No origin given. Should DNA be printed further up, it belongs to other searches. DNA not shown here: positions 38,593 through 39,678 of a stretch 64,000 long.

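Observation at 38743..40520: Beta-class DNA methyltransferase with an uncharacterised 327-aa downstream partner. Candidate novel Type II R-M pair or orphan MTase inside a polysaccharide locus.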

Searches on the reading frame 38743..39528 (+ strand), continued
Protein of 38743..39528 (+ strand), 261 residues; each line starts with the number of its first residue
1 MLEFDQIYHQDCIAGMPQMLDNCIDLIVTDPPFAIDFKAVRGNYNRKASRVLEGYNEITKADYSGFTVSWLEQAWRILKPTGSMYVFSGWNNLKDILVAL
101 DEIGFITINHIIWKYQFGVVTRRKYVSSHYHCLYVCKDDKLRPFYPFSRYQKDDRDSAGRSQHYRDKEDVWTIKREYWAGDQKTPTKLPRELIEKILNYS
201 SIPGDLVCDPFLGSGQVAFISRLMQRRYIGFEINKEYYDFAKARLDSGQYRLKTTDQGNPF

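Call 64: search_protein_families(library=ncbifam, proteins=[L105:1761-2426:+, L168:4669-7188:+, L121:4271-4735:-], max_evalue=0.01)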
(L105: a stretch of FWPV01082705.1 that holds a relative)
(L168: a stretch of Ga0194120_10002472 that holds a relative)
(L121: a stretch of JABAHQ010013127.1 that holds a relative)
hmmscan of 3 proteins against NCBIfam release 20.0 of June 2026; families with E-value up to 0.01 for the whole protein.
L105:1761-2426:+ (222 aa): 0 families

L168:4669-7188:+ (840 aa): 33 families (the best 25 are shown)
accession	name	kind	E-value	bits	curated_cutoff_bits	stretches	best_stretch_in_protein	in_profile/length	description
TIGR03817.1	DECH_helic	hypoth_equivalog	7.5e-102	341.9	874.1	1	133-821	25-738/742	helicase/secretion neighborhood putative DEAH-box helicase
TIGR04121.1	DEXH_lig_assoc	equivalog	2.9e-44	151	850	1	133-458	3-346/804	ligase-associated DNA damage response DEXH box helicase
NF010338.0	PRK13767.1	equivalog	4.5e-34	117.8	849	1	139-457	28-384/877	ATP-dependent helicase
NF053631.1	RNA_helic_CshA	equivalog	1.8e-24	86.4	646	1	125-465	2-338/434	degradosome RNA helicase CshA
NF002654.0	PRK02362.1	equivalog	9.5e-24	83.7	887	2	124-324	3-193/739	ATP-dependent DNA helicase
NF008394.0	PRK11192.1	equivalog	9.7e-22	77.4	507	1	125-464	6-347/441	ATP-dependent RNA helicase SrmB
NF001308.0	PRK00254.1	equivalog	1.6e-21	76.3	1216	2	124-323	3-190/720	ATP-dependent DNA helicase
NF008744.0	PRK11776.1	equivalog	1.9e-19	69.6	524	1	126-465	8-343/460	ATP-dependent RNA helicase DbpA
NF041067.1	DpdJ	equivalog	1.1e-18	66.4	800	2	269-330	361-423/1482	protein DpdJ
NF040935.1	helicase_Hel308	equivalog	2.6e-17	62.2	1200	2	123-326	5-195/704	ATP-dependent DNA helicase Hel308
TIGR01389.1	recQ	equivalog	3e-16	59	640.2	1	144-469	13-329/591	DNA helicase RecQ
TIGR00614.1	recQ_fam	subfamily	5e-16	58.5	219.8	1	142-466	9-328/470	RecQ family ATP-dependent DNA helicase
NF008279.0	PRK11057.1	equivalog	2.2e-15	56.1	1015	1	143-467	24-339/608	ATP-dependent DNA helicase RecQ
TIGR01587.1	cas3_core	equivalog_domain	5.7e-15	55.3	102.45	1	162-461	2-322/358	CRISPR-associated helicase Cas3'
NF007284.0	PRK09751.1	equivalog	1.9e-14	51.9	1496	2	153-331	38-236/1538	ATP-dependent helicase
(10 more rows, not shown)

L121:4271-4735:- (155 aa): 14 families
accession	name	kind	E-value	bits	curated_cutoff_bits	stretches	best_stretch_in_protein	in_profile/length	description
TIGR01411.1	tatAE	subfamily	2e-09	36.9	53.9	1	18-60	5-46/47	twin-arginine translocase TatA/TatE family subunit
TIGR01410.1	tatB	equivalog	3.8e-07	30.6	56.5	1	14-65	2-52/80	Sec-independent protein translocase protein TatB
NF011430.0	PRK14861.1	subfamily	9.2e-07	28.3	62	1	15-64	5-53/61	twin arginine translocase protein A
NF001854.0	PRK00575.1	equivalog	1.2e-06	29.1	72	1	18-82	7-77/94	Sec-independent protein translocase subunit TatA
NF002813.0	PRK02958.1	equivalog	3.9e-06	26.9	83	1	20-69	9-56/73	Sec-independent protein translocase subunit TatA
NF011429.0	PRK14857.1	equivalog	6.4e-06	26.5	77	1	19-84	10-75/91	TatA/E family twin arginine-targeting protein translocase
NF002377.0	PRK01371.1-4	equivalog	3.2e-05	24.3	96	1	14-63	3-55/119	sec-independent translocase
NF001681.0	PRK00442.1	equivalog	4.7e-05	24.1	102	1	19-79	8-66/92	twin-arginine translocase TatA/TatE family subunit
NF003393.0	PRK04561.1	equivalog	5e-05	23.1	104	1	20-57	9-45/75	twin arginine translocase protein A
NF003396.0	PRK04598.1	equivalog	0.00063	20.1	121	1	21-70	9-63/81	Sec-independent protein translocase subunit TatA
NF002375.0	PRK01371.1-2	equivalog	0.00063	20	137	1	15-64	4-52/137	sec-independent translocase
NF002500.0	PRK01833.1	equivalog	0.0008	19.7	115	1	20-67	7-55/74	Sec-independent protein translocase subunit TatA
NF047941.1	TatB_Rickett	equivalog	0.0046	17.1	75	0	14-72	3-60/84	Sec-independent protein translocase subunit TatB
NF002922.0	PRK03554.1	equivalog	0.0096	16.4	125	0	21-63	9-57/89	Sec-independent protein translocase subunit TatA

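Call 80: search_dna_similar(query=window:38743-39525:+, collection=plasmids, mode=protein, max_evalue=1e-20, max_rows=12)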
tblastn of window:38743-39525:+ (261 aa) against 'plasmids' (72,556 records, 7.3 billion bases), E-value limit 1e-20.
Records with a match: 36; places in all: 36; records where one place covers at least 80% of the query: 36.
Best place of each record, by identity: <60% 36.
By first word of the organism name: Azospirillum 12; Sinorhizobium 4; Ralstonia 3; Clostridium 2; Paenibacillus 2; Caballeronia 2; Burkholderia 2; Lactococcus 2; Parasedimentitalea 2; Shinella 2; and 3 more.
By predicted mobility (MOB-suite, as given by PLSDB): non-mobilizable 29; mobilizable 4; conjugative 3.
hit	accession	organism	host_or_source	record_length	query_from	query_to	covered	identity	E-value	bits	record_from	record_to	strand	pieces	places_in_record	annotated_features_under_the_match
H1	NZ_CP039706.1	Clostridium butyricum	Homo sapiens,isolation from The first ...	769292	4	253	96%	31.2%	5e-32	130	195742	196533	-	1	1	site-specific DNA-methyltransferase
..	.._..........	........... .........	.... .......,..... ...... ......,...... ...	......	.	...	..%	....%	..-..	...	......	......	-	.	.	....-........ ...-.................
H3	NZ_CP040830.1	Paenibacillus polymyxa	Potato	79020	4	245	93%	31.2%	4e-22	102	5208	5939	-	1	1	site-specific DNA-methyltransferase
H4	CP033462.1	Brevibacillus laterosporus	cabbage,whole organism,cabbage seeds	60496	7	244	91%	30.6%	2e-26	115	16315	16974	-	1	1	site-specific DNA-methyltransferase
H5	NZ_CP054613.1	Paenibacillus cellulosilyticus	cell culture,soil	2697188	7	246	92%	29.2%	2e-23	106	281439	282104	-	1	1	none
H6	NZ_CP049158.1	Caballeronia sp. SBC1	whole organism,soil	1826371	6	245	92%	29.1%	3e-21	100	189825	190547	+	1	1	none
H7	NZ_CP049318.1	Caballeronia sp. SBC2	whole organism,soil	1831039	6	245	92%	29.1%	3e-21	100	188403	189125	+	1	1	none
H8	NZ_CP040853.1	Ligilactobacillus murinus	-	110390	7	245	92%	28.9%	2e-23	105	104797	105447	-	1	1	site-specific DNA-methyltransferase | hypothetical protein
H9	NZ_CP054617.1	Azospirillum oryzae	cell culture,soil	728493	1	247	95%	27.9%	2e-26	114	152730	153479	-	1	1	site-specific DNA-methyltransferase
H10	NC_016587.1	Azospirillum lipoferum 4B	-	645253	1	247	95%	27.9%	3e-26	114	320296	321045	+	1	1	DNA methyltransferase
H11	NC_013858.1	Azospirillum sp. B510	-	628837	1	247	95%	27.9%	2e-25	112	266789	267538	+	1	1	DNA methyltransferase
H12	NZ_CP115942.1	Ralstonia syzygii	Musa sp.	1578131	4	245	93%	28.1%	1e-24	109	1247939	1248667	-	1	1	none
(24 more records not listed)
